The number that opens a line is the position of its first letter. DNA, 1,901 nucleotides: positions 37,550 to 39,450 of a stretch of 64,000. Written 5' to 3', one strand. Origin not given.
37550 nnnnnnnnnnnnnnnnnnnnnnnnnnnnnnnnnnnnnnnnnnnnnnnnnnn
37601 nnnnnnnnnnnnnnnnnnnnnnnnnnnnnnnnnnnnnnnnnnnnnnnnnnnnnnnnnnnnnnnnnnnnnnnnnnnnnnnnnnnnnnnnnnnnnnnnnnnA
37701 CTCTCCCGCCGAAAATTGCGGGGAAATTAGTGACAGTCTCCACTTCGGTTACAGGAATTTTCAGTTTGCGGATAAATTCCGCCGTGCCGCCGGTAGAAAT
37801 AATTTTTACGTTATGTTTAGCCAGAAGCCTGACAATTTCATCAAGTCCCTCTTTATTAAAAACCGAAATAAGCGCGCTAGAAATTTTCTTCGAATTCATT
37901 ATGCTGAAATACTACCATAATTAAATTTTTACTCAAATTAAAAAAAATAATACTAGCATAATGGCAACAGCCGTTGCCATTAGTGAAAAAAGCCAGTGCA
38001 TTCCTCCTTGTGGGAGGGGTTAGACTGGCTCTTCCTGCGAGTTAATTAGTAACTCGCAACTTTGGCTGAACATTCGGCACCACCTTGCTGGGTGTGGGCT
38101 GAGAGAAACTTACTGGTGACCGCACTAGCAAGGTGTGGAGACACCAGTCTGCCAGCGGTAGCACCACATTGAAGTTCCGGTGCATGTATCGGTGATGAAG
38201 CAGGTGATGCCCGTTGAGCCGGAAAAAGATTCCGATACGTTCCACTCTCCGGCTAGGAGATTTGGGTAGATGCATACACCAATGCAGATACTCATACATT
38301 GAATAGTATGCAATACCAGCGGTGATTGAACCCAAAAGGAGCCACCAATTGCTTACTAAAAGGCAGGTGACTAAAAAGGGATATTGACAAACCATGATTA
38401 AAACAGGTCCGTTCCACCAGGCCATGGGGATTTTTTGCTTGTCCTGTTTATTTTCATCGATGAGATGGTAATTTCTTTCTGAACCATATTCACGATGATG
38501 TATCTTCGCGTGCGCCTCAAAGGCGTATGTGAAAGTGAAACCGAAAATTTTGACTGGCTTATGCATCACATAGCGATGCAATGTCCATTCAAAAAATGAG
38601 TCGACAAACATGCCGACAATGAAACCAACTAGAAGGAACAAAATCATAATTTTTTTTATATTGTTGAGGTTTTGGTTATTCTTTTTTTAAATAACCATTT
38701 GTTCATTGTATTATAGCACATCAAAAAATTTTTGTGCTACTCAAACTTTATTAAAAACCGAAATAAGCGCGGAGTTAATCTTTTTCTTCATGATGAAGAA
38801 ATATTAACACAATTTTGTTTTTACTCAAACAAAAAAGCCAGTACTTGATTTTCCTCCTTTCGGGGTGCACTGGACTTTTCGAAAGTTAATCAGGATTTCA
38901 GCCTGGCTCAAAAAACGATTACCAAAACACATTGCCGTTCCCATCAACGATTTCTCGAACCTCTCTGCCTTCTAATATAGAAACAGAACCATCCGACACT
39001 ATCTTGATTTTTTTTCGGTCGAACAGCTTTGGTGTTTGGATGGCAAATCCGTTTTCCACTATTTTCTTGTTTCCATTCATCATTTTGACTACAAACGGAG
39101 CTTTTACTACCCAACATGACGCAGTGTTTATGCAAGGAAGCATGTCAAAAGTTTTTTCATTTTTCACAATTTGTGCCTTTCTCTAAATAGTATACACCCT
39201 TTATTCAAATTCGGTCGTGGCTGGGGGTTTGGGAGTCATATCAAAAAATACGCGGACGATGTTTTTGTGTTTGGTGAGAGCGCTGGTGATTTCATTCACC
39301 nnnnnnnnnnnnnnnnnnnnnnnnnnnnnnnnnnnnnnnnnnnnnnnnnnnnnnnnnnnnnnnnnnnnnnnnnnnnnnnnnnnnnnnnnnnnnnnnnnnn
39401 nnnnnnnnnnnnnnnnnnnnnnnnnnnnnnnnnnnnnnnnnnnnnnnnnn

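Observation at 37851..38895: GC-rich hydroxylase gene inserted upstream of purH, bracketed by diverged direct copies of the purH 5' region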

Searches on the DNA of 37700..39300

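Call 12: search_rna_families(source=window, start=37700, end=39300, threshold=evalue, max_evalue=5)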
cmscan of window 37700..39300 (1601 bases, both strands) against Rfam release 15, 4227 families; matches with E-value up to 5: 2.
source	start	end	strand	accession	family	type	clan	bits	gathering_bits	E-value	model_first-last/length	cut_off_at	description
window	38594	38698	-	RF02653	StyR-143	Gene; sRNA;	-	17.9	176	0.83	1-144/144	no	Salmonella enterica Typhi npcRNA 143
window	38621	38688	-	RF01675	CrcZ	Gene; sRNA;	-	12.4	95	1.3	1-398/398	no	Pseudomonas sRNA CrcZ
